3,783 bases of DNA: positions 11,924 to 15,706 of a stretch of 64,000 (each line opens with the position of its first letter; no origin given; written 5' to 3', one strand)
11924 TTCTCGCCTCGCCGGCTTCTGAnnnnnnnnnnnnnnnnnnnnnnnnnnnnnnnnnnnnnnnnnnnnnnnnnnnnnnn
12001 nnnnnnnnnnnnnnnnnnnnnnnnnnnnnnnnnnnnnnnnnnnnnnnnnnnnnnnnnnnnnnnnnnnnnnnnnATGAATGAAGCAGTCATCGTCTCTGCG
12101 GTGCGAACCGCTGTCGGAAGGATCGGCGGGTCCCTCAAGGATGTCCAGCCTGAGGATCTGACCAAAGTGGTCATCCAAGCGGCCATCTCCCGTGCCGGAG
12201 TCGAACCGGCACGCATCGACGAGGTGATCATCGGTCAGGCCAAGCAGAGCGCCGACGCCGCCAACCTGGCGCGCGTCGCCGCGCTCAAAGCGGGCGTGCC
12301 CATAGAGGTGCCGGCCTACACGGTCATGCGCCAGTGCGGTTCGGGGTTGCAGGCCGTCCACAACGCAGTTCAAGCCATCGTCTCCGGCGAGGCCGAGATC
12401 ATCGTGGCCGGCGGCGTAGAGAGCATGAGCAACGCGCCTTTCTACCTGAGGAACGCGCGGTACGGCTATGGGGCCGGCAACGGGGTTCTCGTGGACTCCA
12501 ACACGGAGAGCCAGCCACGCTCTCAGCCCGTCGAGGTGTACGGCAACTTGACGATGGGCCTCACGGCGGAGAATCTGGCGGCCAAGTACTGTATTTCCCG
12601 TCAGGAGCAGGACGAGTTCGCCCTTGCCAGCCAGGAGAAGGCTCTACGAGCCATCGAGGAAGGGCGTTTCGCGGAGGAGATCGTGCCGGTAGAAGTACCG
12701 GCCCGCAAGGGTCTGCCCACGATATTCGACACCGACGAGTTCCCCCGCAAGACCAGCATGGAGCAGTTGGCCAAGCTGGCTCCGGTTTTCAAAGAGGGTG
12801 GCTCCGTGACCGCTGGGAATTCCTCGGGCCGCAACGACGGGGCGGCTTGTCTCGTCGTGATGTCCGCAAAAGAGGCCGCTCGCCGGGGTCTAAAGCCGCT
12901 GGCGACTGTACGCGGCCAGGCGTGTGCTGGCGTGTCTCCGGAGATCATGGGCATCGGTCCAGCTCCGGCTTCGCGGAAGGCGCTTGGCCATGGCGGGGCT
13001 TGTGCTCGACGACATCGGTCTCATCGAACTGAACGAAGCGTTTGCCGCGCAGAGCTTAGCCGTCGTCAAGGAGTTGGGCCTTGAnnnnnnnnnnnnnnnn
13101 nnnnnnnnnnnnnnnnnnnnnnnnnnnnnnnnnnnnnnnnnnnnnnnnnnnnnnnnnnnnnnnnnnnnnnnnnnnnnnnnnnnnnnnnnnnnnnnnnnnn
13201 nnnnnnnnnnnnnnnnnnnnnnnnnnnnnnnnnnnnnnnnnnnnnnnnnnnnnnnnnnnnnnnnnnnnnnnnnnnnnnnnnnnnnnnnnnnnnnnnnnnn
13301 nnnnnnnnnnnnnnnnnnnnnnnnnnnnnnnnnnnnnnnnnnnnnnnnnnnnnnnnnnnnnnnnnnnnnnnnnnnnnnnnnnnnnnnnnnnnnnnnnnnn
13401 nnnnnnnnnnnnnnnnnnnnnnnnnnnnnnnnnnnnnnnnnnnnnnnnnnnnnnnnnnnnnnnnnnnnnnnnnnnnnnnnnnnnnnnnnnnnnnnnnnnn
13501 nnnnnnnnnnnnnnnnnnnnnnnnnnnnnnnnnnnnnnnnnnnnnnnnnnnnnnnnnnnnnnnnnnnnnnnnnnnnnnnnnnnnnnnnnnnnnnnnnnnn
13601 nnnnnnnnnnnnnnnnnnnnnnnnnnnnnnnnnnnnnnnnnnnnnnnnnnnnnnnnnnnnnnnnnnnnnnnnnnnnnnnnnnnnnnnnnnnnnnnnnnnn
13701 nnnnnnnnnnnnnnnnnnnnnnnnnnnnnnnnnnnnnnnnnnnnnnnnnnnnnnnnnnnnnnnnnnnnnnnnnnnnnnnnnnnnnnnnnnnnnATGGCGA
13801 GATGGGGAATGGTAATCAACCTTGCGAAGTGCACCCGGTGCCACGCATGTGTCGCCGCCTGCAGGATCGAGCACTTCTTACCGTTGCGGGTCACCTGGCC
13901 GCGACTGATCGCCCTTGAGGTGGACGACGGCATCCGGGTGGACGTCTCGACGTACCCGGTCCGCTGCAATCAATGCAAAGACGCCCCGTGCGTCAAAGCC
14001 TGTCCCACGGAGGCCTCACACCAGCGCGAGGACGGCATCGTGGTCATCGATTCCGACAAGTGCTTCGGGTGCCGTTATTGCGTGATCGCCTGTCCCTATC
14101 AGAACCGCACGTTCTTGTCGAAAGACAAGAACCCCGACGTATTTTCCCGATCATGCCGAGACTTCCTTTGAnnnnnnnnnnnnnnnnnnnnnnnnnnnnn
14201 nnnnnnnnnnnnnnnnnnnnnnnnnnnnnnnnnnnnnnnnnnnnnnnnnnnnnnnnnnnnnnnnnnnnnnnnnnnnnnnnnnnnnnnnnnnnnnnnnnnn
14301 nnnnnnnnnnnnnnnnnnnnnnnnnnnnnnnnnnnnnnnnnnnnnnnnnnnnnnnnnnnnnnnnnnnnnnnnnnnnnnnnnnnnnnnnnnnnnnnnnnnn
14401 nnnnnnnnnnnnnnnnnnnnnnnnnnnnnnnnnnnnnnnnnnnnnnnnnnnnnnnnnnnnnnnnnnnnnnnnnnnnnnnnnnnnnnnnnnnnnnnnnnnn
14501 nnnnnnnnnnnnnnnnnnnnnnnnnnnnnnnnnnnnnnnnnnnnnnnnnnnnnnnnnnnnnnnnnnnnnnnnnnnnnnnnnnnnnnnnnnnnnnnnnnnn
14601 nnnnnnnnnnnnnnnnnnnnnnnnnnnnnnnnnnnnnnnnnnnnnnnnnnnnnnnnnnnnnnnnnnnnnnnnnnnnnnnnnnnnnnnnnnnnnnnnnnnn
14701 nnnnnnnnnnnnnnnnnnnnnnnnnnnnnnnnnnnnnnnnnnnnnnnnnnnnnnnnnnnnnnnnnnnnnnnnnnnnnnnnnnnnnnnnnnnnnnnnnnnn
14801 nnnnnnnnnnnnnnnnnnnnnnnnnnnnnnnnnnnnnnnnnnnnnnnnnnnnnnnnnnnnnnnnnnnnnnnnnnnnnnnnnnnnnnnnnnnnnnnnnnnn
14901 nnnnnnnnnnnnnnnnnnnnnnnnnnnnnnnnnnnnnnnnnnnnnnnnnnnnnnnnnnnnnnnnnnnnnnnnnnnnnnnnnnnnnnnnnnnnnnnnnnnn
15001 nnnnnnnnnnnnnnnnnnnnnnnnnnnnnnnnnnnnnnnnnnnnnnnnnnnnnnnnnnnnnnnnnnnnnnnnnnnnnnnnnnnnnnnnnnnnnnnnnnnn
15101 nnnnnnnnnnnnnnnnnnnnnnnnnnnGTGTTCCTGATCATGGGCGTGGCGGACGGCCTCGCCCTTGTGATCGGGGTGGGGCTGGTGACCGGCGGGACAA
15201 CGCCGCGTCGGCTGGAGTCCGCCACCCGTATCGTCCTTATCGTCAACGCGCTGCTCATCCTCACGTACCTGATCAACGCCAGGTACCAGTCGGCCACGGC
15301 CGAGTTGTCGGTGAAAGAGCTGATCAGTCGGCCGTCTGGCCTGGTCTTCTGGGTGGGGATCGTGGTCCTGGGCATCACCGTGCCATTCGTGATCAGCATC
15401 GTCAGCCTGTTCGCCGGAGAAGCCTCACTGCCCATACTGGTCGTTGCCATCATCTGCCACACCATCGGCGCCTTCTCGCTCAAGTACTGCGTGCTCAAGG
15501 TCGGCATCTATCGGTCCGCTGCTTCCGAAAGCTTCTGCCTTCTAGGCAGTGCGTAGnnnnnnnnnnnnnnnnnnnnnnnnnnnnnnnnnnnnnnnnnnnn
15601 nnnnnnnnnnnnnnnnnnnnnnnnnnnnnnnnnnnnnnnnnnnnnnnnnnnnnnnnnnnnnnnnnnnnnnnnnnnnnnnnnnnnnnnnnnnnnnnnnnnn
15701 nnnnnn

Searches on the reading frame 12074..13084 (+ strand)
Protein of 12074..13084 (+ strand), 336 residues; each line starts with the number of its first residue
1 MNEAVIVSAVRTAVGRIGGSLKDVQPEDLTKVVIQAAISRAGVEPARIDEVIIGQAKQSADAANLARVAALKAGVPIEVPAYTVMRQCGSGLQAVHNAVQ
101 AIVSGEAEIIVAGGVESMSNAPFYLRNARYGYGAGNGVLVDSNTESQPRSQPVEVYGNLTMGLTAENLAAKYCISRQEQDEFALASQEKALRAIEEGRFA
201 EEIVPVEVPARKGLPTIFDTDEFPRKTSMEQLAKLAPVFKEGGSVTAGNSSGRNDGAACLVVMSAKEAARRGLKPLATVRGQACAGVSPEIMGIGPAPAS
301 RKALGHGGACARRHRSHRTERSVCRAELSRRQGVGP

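Call 87: search_protein_families(library=pfam, proteins=[window:12074-13084:+], max_evalue=0.00001)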
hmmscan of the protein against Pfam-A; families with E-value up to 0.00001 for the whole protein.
window:12074-13084:+ (336 aa): 2 families
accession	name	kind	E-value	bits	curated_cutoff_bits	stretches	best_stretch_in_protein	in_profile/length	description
PF00108.29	Thiolase_N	-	1.2e-87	294.1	26.4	1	5-265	2-259/260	Thiolase, N-terminal domain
PF00109.32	ketoacyl-synt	-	1.3e-08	35.2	20.8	1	79-120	165-206/252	Beta-ketoacyl synthase, N-terminal domain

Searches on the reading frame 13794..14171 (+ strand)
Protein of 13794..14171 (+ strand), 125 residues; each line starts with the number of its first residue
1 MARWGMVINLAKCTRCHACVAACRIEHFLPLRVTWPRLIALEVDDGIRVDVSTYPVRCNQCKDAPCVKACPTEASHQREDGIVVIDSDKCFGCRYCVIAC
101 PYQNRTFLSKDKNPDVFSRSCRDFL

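Call 88: search_protein_families(library=pfam, proteins=[window:13794-14171:+], max_evalue=0.0001)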
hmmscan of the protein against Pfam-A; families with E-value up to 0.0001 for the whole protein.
window:13794-14171:+ (125 aa): 12 families
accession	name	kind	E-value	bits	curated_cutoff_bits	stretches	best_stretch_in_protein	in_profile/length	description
PF13237.11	Fer4_10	-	7.4e-15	55.1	25.5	2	83-123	2-44/53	4Fe-4S dicluster domain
PF12797.12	Fer4_2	-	9.9e-15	53.8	24.5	2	82-102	2-22/22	4Fe-4S binding domain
PF13247.11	Fer4_11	-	7.6e-12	45.7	26.2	1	51-105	3-59/100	4Fe-4S dicluster domain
PF00037.32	Fer4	-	8.7e-12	44.8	21.1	1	83-102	1-20/24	4Fe-4S binding domain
PF12837.12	Fer4_6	-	7.2e-11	41.9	25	1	82-103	1-22/24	4Fe-4S binding domain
PF12838.12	Fer4_7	-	8.8e-11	42.5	27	1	57-103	1-51/52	4Fe-4S dicluster domain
PF13187.11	Fer4_9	-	5.2e-10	39.6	27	1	57-103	1-50/52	4Fe-4S dicluster domain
PF14697.11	Fer4_21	-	1.5e-07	31.9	35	1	57-103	7-54/59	4Fe-4S dicluster domain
PF12800.12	Fer4_4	-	1.6e-07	31.4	24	0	88-103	2-17/17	4Fe-4S binding domain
PF25160.1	LdpA_Fe-S-bd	-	9.6e-06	25.7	27.6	1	63-104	6-42/49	LdpA Fe-S cluster-binding domain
PF13183.11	Fer4_8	-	1.1e-05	26.4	27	0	10-72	2-66/68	4Fe-4S dicluster domain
PF13534.11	Fer4_17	-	1.2e-05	26.1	22.2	0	57-79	1-21/61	4Fe-4S dicluster domain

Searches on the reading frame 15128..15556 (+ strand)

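Call 88: search_protein_families(library=pfam, proteins=[window:15128-15556:+], max_evalue=0.0001)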
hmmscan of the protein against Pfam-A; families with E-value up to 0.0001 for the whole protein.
window:15128-15556:+ (142 aa): 1 family
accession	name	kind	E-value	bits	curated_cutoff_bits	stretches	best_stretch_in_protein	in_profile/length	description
PF03916.19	NrfD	-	1.1e-07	32.3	25.8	1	1-127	178-309/313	Polysulphide reductase, NrfD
